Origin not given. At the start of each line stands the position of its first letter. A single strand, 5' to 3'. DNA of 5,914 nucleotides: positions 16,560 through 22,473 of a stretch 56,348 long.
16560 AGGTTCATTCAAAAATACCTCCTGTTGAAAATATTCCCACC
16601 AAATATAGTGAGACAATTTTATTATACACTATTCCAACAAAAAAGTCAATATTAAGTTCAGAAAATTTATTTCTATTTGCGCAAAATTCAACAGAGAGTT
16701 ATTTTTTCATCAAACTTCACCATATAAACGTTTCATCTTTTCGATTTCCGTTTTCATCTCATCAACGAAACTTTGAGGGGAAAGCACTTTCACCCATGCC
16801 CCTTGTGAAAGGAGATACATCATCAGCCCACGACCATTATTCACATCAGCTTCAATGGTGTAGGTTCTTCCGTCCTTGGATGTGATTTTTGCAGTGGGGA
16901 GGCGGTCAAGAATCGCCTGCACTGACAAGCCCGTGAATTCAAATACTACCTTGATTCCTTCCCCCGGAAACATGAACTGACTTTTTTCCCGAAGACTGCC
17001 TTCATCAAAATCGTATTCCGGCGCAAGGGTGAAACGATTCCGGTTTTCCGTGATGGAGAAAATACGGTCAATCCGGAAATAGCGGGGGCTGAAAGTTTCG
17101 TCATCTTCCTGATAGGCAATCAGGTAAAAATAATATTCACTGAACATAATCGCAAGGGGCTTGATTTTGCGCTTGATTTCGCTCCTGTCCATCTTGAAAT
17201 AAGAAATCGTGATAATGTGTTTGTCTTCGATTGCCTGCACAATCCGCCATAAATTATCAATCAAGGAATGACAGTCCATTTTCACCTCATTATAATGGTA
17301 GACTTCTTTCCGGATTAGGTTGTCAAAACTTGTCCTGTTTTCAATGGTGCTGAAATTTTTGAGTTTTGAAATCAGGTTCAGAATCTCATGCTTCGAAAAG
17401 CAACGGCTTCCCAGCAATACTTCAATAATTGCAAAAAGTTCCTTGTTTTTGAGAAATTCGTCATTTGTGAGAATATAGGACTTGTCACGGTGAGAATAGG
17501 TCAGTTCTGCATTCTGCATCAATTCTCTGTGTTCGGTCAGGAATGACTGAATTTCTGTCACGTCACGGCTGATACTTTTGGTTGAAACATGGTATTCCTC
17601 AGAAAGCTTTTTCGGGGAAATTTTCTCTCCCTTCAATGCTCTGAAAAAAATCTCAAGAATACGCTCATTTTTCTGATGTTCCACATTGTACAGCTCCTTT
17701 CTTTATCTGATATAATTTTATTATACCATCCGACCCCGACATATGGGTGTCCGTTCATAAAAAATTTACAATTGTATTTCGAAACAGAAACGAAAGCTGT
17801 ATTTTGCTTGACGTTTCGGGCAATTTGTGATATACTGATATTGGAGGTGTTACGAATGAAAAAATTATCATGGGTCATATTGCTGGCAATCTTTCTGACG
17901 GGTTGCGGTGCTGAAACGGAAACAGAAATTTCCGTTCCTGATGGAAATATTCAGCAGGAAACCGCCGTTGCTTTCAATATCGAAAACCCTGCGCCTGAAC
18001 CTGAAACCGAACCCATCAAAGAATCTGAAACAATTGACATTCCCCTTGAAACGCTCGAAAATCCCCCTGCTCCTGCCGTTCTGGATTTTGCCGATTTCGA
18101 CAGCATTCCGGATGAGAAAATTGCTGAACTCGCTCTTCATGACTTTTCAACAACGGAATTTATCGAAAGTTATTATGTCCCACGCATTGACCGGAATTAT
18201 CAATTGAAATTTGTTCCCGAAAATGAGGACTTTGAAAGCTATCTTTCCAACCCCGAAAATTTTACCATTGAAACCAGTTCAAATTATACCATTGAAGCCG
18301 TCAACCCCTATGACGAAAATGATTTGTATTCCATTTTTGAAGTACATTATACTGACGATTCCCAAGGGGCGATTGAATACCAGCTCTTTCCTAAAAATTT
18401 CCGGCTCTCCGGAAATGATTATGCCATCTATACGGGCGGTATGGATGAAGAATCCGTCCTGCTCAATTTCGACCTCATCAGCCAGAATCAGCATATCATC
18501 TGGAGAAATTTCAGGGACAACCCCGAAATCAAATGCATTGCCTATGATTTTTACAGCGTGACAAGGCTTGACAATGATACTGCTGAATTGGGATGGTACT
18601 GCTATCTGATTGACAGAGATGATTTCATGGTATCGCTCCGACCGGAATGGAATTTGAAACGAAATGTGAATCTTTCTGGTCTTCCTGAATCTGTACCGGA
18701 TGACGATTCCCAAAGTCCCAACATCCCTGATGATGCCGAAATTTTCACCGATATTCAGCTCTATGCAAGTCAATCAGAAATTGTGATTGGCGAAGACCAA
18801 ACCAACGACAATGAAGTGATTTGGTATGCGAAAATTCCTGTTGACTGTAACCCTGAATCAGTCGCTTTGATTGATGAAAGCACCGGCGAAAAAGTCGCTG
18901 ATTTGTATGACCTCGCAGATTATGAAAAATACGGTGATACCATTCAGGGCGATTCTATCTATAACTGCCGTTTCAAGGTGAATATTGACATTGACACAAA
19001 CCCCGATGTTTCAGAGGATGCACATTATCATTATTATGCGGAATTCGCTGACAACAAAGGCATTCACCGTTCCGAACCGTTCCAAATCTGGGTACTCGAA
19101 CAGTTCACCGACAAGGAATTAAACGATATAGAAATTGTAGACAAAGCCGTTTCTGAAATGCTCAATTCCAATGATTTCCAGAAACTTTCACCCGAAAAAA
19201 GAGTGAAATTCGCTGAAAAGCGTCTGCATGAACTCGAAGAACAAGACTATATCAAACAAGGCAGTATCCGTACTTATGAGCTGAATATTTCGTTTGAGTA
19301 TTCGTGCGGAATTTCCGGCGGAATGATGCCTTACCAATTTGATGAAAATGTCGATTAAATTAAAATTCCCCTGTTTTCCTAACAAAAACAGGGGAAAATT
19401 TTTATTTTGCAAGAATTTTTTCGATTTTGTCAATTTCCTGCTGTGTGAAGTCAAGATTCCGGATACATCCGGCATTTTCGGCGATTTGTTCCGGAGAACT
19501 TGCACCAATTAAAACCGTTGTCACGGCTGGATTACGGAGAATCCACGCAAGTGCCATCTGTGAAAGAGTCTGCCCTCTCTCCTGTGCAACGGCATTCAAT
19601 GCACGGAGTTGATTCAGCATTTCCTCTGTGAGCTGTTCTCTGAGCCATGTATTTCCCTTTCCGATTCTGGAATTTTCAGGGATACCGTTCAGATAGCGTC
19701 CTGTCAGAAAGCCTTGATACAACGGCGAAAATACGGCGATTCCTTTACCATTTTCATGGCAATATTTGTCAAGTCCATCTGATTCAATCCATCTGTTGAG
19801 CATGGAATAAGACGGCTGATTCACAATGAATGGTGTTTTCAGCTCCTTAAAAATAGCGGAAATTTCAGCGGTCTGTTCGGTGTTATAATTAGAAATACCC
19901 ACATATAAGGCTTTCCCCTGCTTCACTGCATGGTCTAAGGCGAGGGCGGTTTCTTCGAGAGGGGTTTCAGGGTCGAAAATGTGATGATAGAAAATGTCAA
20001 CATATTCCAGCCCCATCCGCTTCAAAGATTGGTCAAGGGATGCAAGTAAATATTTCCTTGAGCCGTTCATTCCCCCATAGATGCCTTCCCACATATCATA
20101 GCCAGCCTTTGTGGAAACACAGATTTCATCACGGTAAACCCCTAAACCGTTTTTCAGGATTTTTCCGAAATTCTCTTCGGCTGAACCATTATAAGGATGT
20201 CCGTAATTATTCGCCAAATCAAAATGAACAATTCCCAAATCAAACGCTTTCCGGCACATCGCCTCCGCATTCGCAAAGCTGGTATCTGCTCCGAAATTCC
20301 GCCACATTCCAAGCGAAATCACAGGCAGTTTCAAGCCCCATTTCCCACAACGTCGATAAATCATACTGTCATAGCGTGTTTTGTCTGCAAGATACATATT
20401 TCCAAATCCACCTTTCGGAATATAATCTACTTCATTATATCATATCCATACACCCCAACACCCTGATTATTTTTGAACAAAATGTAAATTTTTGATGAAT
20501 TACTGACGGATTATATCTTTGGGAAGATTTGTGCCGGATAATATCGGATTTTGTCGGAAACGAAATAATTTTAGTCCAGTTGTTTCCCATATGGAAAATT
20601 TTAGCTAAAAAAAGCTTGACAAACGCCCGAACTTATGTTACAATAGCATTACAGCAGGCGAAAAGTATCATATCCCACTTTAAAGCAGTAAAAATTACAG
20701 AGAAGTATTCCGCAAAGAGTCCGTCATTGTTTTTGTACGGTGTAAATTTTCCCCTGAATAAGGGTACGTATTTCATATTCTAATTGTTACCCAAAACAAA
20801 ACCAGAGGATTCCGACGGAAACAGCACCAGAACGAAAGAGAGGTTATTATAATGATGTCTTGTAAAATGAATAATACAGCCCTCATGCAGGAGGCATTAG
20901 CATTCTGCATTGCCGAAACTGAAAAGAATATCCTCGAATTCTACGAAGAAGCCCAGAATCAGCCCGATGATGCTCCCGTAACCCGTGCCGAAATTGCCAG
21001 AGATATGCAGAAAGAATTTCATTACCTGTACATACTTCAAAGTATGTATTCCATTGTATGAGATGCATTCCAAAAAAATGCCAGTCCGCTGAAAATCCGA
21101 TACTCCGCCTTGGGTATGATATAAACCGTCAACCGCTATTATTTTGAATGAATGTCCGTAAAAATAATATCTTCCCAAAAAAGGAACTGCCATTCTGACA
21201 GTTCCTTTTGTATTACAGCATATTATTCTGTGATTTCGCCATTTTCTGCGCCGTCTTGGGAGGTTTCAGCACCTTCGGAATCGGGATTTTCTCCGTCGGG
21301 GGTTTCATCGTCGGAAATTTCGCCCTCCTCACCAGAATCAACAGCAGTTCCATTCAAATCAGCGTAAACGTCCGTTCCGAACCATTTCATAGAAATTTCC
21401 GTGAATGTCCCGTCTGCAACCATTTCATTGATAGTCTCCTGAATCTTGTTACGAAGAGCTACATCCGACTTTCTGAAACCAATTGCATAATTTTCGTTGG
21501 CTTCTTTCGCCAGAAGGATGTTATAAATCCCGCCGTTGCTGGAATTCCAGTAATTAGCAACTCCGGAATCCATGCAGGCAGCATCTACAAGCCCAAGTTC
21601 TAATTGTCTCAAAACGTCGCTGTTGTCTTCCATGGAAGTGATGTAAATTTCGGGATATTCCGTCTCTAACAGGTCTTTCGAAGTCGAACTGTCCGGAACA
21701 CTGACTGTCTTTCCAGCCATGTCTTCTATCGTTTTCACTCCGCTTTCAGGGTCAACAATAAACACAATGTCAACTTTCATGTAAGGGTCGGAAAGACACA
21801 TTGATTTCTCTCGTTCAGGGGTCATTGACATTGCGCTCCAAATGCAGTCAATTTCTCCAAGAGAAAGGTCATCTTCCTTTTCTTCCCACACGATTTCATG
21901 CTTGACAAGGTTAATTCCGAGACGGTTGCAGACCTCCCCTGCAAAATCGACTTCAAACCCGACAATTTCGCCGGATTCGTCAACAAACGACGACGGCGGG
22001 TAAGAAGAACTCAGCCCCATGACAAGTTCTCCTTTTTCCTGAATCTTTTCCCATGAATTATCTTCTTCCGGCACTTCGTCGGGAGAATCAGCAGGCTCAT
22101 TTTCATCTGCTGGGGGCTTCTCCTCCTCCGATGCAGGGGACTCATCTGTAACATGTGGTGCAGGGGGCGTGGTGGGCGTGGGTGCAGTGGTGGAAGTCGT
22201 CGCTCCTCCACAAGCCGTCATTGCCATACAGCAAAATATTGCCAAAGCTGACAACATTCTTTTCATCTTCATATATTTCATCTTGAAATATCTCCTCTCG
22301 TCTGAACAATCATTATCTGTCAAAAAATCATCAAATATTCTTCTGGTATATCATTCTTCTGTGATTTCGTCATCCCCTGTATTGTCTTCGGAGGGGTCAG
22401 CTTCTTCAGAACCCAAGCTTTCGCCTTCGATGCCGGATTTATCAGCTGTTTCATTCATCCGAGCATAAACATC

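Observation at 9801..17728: WYL regulator + 1904-aa TPR/P-loop NTPase + overlapping HEPN-motif gene: candidate undescribed defence (abortive-infection type) cassette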

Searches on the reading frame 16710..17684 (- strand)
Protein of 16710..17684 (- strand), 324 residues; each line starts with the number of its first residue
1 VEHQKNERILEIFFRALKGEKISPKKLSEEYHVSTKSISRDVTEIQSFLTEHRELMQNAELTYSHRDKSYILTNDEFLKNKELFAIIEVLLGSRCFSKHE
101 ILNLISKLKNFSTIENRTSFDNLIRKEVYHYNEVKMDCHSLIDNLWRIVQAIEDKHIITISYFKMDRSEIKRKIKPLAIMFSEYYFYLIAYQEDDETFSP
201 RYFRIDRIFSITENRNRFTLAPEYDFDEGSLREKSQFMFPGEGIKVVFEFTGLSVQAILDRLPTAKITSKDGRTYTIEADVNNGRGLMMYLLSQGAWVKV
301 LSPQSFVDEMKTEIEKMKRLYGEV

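Call 6: search_protein_families(library=pfam, proteins=[window:16710-17684:-], max_evalue=1)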
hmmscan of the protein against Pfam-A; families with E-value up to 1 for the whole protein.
window:16710-17684:- (324 aa): 8 families
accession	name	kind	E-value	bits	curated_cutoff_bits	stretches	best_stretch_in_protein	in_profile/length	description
PF13280.12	WYL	-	6.1e-13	49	21.8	1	145-212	3-69/70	WYL domain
PF25583.1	WCX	-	2.9e-08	34.4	23.9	1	244-317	3-75/76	WCX domain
PF08279.18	HTH_11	-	0.00054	20.2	25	1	9-48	5-42/55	HTH domain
PF08489.16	TiaS_FLD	-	0.016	15.8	21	1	181-266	17-96/116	TiaS FLD domain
PF05043.19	Mga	-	0.092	13.8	21.1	1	12-53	24-62/87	Mga helix-turn-helix domain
PF09182.16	PuR_N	-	0.1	13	24.6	1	5-51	2-50/70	Bacterial purine repressor, N-terminal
PF08280.17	HTH_Mga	-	0.13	12.7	23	0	21-51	19-49/59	M protein trans-acting positive regulator (MGA) HTH domain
PF23282.1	WHD_ROQ1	-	0.17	12.5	24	1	80-147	7-69/76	Disease resistance protein Roq1-like, winged-helix domain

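Call 7: search_protein_families(library=padloc, proteins=[window:16710-17684:-], max_evalue=1)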
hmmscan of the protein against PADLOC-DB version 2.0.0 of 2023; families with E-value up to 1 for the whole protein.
window:16710-17684:- (324 aa): 5 families
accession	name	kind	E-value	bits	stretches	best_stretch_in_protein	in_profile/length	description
PDLC01652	WYL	-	1.1e-28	98.5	1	136-317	11-161/162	"CAS-I,CAS-II,CAS-III,CAS-IV,CAS-V,CAS-VI; associated_signaling"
PDLC01457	WYL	-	3.4e-23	80.4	1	5-305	2-228/229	"CAS-I,CAS-II,CAS-III,CAS-IV,CAS-V,CAS-VI; associated_signaling"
PDLC01766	Cas3c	-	1.4e-09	34.7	1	4-322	5-317/1009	-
PDLC01484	WYL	-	4.6e-05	20.7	1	26-213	101-284/437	"CAS-I,CAS-II,CAS-III,CAS-IV,CAS-V,CAS-VI; associated_signaling"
PDLC01510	WYL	-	4.6e-05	20.7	1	26-213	101-284/437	"CAS-I,CAS-II,CAS-III,CAS-IV,CAS-V,CAS-VI; associated_signaling"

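Call 8: search_protein_families(library=ncbifam, proteins=[window:16710-17684:-], max_evalue=1)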
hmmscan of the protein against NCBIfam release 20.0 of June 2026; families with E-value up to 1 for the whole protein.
window:16710-17684:- (324 aa): 0 families

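Call 41: search_protein_families(library=phrogs, proteins=[window:16710-17684:-], max_evalue=0.1)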
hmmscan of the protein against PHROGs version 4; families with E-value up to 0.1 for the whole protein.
window:16710-17684:- (324 aa): 2 families
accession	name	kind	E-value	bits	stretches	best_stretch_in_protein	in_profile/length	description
phrog_13105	-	unknown function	1.2e-15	58.7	1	6-216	4-217/239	-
phrog_12969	-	unknown function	0.013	16.2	1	103-196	130-220/223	-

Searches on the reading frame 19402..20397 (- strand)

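Call 12: search_protein_families(library=pfam, proteins=[window:19402-20397:-], max_evalue=0.001)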
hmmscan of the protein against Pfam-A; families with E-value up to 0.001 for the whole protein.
window:19402-20397:- (331 aa): 1 family
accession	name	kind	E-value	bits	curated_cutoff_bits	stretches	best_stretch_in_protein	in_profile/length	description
PF00248.27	Aldo_ket_red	-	3.6e-70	236.8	24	1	27-329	2-290/291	Aldo/keto reductase family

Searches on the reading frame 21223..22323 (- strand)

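Call 12: search_protein_families(library=pfam, proteins=[window:21223-22323:-], max_evalue=0.001)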
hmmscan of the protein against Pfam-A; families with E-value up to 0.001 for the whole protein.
window:21223-22323:- (366 aa): 1 family
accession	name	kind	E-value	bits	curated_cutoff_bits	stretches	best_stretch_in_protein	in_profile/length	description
PF00497.25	SBP_bac_3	-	9.8e-34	116.4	26.4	1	100-316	1-131/132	Bacterial extracellular solute-binding proteins, family 3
